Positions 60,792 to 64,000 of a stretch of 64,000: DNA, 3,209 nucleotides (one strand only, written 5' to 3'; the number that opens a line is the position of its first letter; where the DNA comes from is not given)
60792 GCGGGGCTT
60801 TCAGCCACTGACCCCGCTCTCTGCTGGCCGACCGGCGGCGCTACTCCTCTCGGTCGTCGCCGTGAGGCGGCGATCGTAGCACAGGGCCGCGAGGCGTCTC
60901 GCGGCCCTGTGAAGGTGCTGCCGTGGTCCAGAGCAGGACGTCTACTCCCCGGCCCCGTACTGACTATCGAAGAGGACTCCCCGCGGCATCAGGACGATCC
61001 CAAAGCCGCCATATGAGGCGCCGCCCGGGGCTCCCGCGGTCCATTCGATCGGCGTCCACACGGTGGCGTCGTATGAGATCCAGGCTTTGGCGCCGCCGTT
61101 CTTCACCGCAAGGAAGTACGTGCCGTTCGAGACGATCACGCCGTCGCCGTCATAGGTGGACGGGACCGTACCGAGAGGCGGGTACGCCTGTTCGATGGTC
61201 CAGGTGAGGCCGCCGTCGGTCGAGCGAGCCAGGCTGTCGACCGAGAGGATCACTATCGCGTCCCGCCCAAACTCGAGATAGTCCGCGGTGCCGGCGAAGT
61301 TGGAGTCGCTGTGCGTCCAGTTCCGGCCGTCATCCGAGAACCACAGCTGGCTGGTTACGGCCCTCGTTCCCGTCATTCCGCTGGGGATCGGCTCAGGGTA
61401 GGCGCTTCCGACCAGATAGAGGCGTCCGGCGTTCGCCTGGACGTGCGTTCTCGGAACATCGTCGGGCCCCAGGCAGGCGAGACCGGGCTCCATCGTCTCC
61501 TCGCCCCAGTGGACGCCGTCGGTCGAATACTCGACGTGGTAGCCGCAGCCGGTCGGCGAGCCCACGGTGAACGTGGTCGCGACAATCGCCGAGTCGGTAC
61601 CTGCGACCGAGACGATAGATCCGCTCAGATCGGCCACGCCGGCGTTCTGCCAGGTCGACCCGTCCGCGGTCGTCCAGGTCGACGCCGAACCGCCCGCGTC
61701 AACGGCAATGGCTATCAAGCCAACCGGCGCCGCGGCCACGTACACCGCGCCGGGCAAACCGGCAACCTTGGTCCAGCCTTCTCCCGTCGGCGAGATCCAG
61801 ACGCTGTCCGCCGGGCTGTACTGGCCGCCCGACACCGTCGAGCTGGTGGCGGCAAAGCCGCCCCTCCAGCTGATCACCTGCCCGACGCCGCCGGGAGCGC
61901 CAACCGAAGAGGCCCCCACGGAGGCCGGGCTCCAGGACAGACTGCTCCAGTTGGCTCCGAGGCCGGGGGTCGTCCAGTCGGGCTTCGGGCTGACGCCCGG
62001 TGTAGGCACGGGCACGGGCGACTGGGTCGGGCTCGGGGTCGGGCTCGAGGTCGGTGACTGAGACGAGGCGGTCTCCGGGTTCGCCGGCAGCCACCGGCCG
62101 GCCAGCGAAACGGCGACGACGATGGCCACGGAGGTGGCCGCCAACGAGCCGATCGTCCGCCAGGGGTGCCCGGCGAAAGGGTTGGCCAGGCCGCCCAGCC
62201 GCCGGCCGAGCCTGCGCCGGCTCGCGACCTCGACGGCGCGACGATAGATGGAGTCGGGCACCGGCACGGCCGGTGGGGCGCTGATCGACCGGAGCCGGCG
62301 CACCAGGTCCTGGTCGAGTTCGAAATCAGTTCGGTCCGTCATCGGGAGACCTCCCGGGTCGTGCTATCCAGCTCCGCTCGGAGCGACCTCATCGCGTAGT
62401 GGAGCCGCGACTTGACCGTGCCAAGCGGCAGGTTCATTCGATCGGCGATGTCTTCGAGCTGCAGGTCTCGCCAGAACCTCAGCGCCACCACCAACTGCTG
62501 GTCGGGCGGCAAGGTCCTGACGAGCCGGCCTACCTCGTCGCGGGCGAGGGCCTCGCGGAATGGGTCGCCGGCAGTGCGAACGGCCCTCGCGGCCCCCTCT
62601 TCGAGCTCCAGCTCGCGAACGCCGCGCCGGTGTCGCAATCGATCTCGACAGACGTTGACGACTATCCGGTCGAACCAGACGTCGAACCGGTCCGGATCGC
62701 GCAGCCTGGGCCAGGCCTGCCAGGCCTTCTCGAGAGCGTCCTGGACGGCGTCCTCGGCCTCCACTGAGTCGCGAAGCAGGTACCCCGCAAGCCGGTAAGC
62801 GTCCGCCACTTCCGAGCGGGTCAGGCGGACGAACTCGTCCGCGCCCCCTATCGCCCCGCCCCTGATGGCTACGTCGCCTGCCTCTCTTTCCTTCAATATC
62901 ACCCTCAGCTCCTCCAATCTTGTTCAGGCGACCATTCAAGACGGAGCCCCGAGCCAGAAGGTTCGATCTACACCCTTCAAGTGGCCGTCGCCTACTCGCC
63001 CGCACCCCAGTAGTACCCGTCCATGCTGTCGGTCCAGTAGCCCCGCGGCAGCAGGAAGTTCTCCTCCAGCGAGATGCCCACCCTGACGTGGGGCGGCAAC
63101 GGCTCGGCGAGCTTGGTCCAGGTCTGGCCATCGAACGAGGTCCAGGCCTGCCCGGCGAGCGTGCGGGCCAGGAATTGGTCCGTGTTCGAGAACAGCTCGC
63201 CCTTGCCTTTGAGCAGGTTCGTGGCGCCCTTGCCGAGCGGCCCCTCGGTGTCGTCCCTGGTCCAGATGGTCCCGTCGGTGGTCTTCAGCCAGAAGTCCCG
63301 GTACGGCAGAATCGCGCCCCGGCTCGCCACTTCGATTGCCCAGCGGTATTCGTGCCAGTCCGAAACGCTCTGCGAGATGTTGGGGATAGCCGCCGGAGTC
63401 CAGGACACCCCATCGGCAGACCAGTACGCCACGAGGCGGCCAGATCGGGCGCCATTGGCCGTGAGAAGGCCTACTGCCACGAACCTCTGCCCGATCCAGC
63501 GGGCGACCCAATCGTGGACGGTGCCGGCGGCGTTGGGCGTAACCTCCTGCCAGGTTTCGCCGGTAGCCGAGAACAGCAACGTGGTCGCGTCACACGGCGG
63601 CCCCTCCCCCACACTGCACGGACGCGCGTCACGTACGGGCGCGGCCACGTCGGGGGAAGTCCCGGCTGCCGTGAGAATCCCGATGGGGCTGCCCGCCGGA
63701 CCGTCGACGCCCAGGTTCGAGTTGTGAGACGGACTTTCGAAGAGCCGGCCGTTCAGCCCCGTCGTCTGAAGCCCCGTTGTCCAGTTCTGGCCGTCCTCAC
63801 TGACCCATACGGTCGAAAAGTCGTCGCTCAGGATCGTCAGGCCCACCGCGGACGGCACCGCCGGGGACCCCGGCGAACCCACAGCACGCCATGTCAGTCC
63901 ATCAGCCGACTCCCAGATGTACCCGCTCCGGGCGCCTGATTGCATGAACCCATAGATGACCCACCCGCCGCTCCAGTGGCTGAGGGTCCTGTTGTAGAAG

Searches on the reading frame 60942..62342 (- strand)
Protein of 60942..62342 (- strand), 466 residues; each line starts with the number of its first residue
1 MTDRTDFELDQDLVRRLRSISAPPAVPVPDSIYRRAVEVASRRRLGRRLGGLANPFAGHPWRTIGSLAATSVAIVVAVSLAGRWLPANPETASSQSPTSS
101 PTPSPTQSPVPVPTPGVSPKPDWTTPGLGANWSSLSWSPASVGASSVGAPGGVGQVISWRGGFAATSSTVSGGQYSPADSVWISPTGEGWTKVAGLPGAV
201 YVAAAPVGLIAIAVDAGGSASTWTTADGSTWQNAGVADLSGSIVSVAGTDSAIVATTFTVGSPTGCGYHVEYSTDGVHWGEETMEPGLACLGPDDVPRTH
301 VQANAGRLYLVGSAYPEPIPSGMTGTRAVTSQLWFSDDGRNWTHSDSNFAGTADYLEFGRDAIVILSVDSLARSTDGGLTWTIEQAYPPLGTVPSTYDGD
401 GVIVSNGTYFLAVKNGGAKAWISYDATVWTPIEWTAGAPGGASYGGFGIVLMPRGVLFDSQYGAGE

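Call 8: search_protein_families(library=pfam, proteins=[window:60942-62342:-], max_evalue=10)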
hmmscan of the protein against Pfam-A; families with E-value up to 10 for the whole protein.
window:60942-62342:- (466 aa): 1 family
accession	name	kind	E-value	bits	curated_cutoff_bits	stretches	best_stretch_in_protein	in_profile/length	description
PF00754.31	F5_F8_type_C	-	0.19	12.3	28.2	0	301-347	37-82/127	F5/8 type C domain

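Call 9: search_protein_families(library=ncbifam, proteins=[window:60942-62342:-], max_evalue=0.1)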
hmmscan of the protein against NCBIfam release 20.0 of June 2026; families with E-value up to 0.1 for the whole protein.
window:60942-62342:- (466 aa): 1 family
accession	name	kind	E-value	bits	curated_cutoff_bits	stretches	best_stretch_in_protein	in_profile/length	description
NF045728.1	glycosyl_F510_1955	equivalog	2.1e-06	27.2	175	1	331-437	116-226/246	F510_1955 family glycosylhydrolase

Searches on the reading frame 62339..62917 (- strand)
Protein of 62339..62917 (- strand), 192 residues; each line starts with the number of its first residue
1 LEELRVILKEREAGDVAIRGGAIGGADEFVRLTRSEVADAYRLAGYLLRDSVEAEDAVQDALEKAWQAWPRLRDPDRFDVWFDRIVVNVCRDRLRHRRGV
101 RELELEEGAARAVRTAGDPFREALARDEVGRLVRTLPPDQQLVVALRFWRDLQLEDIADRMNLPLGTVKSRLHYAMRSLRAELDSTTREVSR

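Call 9: search_protein_families(library=ncbifam, proteins=[window:62339-62917:-], max_evalue=0.1)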
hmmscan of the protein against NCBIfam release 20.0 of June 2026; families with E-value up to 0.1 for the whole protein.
window:62339-62917:- (192 aa): 76 families (the best 25 are shown)
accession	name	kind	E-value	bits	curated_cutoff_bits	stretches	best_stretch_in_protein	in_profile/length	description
TIGR02983.1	SigE-fam_strep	subfamily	6.4e-32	110.7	141.55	1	26-186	5-161/162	SigE family RNA polymerase sigma factor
NF053879.1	RNAPolSigSigVBac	equivalog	1.4e-23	83.3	190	1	27-185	4-157/160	RNA polymerase sigma factor SigV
TIGR02954.1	Sig70_famx3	hypoth_equivalog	2.9e-23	82.5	188.5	1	24-184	13-168/170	RNA polymerase sigma-70 factor, TIGR02954 family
NF009171.0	PRK12518.1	equivalog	1.3e-22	80.5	208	1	45-183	44-184/191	RNA polymerase sigma factor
NF058625.1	sigma_PG0214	equivalog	2.5e-22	79.4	130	1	38-188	15-166/170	GFO_1088 family ECF-type sigma factor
TIGR02937.1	sigma70-ECF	superfamily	3e-22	79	42.9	1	37-183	11-165/165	sigma-70 family RNA polymerase sigma factor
NF008888.0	PRK11922.1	equivalog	1e-21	77.7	204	1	25-186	28-199/231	RNA polymerase sigma factor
NF004113.0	PRK05602.1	equivalog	4.5e-21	75.4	208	1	30-188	48-206/211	RNA polymerase sigma factor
NF009166.1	PRK12513.1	equivalog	1.1e-20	74.1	206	1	26-186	21-189/193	RNA polymerase sigma factor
NF007227.0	PRK09645.1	subfamily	1.4e-20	73.9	202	1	37-186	23-173/177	sigma-70 family RNA polymerase sigma factor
TIGR02985.1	Sig70_bacteroi1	subfamily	5.9e-20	72.1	126.4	1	29-183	3-162/162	RNA polymerase sigma-70 factor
NF007223.0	PRK09641.1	equivalog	7.7e-20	71.5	209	1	30-184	21-185/187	RNA polymerase sigma factor SigW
NF007225.0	PRK09643.1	equivalog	2.4e-19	69.8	190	1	24-187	24-186/204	RNA polymerase sigma factor SigM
NF009195.0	PRK12543.1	subfamily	2.9e-17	62.8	197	1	28-186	21-181/192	RNA polymerase sigma factor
TIGR02948.1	SigW_bacill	equivalog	6.5e-17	62.2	243.1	1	38-183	29-184/187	RNA polymerase sigma factor SigW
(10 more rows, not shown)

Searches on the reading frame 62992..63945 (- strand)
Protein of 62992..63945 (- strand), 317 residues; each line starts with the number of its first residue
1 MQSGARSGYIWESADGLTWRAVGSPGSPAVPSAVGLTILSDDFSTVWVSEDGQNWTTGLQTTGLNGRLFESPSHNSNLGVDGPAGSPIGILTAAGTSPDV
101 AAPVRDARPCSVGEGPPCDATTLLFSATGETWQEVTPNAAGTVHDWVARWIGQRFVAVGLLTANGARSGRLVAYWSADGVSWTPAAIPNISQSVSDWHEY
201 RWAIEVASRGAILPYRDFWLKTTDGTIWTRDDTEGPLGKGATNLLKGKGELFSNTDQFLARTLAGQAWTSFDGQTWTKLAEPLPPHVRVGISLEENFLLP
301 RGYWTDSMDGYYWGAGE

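Call 8: search_protein_families(library=pfam, proteins=[window:62992-63945:-], max_evalue=10)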
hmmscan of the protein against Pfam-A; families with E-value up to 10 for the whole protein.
window:62992-63945:- (317 aa): 1 family
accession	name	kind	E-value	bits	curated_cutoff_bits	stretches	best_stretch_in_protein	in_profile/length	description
PF00754.31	F5_F8_type_C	-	0.17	12.5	28.2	0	45-60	67-82/127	F5/8 type C domain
